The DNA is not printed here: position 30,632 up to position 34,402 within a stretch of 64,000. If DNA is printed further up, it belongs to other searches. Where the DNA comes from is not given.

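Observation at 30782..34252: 1156-aa exported protein fusing an FMO/N-hydroxylase-like flavoprotein module to a large beta-rich domain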

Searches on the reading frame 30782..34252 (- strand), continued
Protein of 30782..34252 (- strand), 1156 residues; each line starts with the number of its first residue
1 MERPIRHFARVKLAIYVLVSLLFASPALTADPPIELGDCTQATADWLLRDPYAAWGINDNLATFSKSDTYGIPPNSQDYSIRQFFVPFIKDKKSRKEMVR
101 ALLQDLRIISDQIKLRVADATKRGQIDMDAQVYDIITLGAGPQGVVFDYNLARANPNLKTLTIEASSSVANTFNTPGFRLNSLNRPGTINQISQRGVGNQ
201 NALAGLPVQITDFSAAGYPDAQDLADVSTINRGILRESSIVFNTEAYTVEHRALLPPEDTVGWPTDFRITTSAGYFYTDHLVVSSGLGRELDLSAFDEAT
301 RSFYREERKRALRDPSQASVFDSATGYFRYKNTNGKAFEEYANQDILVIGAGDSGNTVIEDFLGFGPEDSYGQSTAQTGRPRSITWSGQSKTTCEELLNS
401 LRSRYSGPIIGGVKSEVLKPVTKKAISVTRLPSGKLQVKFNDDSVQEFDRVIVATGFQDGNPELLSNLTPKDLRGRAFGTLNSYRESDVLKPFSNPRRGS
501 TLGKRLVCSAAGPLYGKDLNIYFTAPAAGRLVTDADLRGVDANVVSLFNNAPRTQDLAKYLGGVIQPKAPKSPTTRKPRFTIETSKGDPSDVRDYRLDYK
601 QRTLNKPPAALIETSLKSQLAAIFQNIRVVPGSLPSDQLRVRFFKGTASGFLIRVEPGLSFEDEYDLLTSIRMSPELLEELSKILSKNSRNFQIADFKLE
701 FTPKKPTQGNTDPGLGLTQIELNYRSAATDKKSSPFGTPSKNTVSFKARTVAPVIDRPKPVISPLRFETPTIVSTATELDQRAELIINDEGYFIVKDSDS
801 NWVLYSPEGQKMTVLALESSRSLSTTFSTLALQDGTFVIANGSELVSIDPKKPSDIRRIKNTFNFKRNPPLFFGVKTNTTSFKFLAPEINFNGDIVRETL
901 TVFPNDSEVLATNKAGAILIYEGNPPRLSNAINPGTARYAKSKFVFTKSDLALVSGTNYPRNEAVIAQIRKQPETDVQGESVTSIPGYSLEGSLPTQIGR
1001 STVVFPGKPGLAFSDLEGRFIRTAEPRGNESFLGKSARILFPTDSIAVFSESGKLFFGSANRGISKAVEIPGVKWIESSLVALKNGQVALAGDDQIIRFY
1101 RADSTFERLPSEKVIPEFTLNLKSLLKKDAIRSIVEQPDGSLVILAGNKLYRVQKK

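Call 30: find_homologous_proteins(query=A1, max_evalue=0.00001)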
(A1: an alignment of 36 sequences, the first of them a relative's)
Query A1 (36 sequences) (1156 aa, profile of the alignment): 1 proteins with E <= 0.00001 among 8000 candidates.
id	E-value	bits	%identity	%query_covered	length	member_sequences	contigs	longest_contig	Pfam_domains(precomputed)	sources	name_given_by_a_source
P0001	8.3e-193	661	100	100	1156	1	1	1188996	PF01946.24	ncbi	-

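Call 31: list_cluster_members(proteins=[P0001, P0002, P0003, P0004, P0006, P0014, P0021, P0033, P0036, P0039])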
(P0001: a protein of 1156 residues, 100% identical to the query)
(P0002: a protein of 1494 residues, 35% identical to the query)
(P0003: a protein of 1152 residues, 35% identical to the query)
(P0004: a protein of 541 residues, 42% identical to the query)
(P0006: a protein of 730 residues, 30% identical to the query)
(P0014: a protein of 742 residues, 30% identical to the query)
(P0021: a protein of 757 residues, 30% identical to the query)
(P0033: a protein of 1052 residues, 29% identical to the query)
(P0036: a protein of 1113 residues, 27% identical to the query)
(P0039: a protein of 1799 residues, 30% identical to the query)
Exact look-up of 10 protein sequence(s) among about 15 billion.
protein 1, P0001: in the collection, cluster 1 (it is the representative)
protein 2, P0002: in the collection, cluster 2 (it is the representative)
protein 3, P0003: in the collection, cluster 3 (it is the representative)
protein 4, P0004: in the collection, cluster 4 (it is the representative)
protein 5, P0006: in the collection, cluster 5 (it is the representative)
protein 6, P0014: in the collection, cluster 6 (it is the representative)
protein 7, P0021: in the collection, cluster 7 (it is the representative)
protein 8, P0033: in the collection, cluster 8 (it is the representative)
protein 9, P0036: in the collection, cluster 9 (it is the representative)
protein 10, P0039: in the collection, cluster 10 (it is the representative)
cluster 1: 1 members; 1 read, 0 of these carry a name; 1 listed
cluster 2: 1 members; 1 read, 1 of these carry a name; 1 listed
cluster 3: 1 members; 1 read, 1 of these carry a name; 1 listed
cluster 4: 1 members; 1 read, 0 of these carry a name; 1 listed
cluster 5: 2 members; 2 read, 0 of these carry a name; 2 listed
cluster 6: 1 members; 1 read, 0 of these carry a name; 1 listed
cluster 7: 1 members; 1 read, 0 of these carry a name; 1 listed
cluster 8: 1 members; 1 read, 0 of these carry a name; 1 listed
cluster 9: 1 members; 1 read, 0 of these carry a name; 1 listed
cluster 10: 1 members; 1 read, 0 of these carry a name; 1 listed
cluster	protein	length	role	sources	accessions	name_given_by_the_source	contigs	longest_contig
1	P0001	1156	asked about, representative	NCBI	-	-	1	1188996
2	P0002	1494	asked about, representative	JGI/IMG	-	hypothetical protein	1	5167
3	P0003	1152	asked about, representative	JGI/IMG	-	hypothetical protein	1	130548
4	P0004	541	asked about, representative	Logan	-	-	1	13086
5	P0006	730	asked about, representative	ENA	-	-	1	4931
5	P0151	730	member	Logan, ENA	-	-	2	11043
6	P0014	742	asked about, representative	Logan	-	-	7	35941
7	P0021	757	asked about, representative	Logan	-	-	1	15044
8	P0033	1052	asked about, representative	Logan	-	-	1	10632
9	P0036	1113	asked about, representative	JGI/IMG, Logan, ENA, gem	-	-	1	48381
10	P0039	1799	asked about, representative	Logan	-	-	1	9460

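Call 32: find_homologous_proteins(query=P0036, max_evalue=1e-10)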
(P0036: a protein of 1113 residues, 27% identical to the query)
Query P0036 (1113 aa): 48 proteins with E <= 1e-10 among 8000 candidates.
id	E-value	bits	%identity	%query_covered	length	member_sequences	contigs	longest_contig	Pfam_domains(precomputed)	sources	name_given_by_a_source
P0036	0.0e+0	2406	100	100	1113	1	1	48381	PF01266.31,PF07992.21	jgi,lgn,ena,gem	-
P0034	7.6e-168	578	45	62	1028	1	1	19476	PF01266.31,PF07992.21,PF03781.23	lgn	-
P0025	1.2e-167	578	42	67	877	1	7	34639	PF01946.24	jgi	jgi:hypothetical protein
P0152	8.3e-165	568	44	66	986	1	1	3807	-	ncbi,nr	ncbi:MAG: hypothetical protein K2Q18_15085 [Bdellovibrionales bacterium]|nr:hypothetical protein [Bd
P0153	3.0e-161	557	42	62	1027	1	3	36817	PF07992.21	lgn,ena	-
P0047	5.3e-161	556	41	66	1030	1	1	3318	PF13454.13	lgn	-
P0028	2.5e-156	540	42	64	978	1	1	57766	-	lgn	-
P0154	9.1e-156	538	42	61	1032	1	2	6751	PF03781.23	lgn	-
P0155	1.3e-155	538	45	60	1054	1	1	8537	-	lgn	-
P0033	9.4e-155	535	42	61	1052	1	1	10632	-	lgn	-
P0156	9.4e-153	528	41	60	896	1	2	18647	PF13434.13,PF07992.21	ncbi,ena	-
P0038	1.3e-147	511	43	60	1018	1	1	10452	PF07992.21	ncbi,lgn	-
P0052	2.5e-146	507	42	60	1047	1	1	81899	PF01266.31,PF07992.21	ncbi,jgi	jgi:hypothetical protein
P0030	3.4e-143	497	43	54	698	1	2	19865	PF01266.31,PF07992.21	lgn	-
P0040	4.1e-143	496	45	56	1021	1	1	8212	-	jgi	jgi:hypothetical protein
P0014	8.5e-135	469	40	63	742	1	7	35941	PF13434.13,PF07992.21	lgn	-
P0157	6.8e-134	466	41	59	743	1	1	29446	PF13434.13,PF07992.21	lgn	-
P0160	1.3e-126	442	38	59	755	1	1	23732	PF01266.31,PF13434.13,PF07992.21,PF13454.13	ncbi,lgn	-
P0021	1.9e-124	435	40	59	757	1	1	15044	PF01266.31,PF07992.21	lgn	-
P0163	1.3e-122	429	39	64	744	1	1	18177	PF01266.31,PF13434.13,PF07992.21,PF13454.13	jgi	-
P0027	3.9e-119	417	37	66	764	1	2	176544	-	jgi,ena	-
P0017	1.4e-116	409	40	62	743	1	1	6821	PF13434.13,PF07992.21,PF13454.13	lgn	-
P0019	3.1e-115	404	38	56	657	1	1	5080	PF01946.24,PF01266.31,PF13434.13,PF07992.21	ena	-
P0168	2.2e-109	385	39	56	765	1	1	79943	PF01266.31,PF13434.13,PF07992.21,PF13454.13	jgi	jgi:hypothetical protein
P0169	1.2e-108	382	38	58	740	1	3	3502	PF01266.31,PF13434.13,PF07992.21,PF13454.13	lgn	-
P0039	6.6e-91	324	33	61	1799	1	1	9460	-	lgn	-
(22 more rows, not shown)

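Call 38: find_encoding_contigs(protein=P0036, flank=8000, max_places=1)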
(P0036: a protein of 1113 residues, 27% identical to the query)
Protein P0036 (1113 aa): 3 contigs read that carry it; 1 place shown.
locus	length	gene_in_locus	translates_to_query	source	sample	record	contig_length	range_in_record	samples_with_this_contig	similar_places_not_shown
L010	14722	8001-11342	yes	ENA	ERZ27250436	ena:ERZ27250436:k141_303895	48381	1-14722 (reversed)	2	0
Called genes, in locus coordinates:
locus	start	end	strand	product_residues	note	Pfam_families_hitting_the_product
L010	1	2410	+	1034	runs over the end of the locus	PF00873:ACR_tran, PF02355:SecD_SecF_C (faint)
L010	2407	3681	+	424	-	PF02321:OEP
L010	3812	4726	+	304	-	-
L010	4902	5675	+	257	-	-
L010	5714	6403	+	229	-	PF00881:Nitroreductase, PF14512:TM1586_NiRdase (faint)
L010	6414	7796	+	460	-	PF00753:Lactamase_B (faint), PF13483:Lactamase_B_3 (weak)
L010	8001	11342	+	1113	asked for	PF01266:DAO (faint), PF07992:Pyr_redox_2 (weak)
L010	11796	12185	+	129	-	-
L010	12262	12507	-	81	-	-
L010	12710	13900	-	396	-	-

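Call 39: find_encoding_contigs(protein=P0027, flank=8000, max_places=1)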
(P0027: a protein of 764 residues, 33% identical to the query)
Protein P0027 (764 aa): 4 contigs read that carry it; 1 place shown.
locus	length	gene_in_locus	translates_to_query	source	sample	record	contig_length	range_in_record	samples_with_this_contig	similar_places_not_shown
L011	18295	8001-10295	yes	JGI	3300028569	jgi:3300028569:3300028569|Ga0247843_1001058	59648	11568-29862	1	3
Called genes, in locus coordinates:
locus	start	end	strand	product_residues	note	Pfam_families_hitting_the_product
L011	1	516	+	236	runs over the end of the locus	PF14273:DUF4360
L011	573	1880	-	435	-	PF09423:PhoD (faint)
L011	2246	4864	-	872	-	-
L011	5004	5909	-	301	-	PF00089:Trypsin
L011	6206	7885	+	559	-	PF17164:DUF5122 (faint)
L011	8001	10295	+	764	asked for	-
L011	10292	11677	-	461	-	PF01565:FAD_binding_4, PF02913:FAD-oxidase_C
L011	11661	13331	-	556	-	PF22645:GKRP_SIS_N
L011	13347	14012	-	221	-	PF02585:PIG-L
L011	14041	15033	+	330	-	-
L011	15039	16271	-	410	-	-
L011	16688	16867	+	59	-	-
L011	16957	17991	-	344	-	PF01380:SIS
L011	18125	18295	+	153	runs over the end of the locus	-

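Call 40: find_encoding_contigs(protein=P0052, flank=8000, max_places=1)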
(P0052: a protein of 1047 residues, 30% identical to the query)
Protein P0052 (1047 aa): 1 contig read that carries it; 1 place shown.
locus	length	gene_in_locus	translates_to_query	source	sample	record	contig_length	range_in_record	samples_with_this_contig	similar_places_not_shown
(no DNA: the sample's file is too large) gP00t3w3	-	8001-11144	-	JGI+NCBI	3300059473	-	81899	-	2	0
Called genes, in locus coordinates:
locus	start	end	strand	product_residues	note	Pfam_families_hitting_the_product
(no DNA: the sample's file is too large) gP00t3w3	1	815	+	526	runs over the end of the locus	-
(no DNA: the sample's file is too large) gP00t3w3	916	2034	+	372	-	PF13173:AAA_14, PF13635:DUF4143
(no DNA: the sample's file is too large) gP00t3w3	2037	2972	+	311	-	-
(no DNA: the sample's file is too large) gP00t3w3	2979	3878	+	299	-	PF07228:SpoIIE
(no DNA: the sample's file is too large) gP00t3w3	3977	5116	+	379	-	PF00285:Citrate_synt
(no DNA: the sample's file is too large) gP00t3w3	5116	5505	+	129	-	PF11969:DcpS_C, PF01230:HIT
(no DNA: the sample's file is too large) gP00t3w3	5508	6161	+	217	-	PF05175:MTS (weak)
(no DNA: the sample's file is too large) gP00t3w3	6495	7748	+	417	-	PF00171:Aldedh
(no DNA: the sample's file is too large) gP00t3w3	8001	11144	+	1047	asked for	PF01266:DAO (faint), PF07992:Pyr_redox_2 (faint)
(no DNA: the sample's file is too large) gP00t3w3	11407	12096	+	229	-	-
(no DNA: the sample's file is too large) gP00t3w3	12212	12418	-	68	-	-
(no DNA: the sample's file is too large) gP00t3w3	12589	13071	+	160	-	-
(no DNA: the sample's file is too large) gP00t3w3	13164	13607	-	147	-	PF00293:NUDIX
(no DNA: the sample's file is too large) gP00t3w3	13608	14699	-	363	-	PF01820:Dala_Dala_lig_N, PF02786:CPSase_L_D2 (weak), PF02222:ATP-grasp, PF07478:Dala_Dala_lig_C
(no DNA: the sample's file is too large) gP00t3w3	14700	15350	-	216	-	PF01965:DJ-1_PfpI (weak)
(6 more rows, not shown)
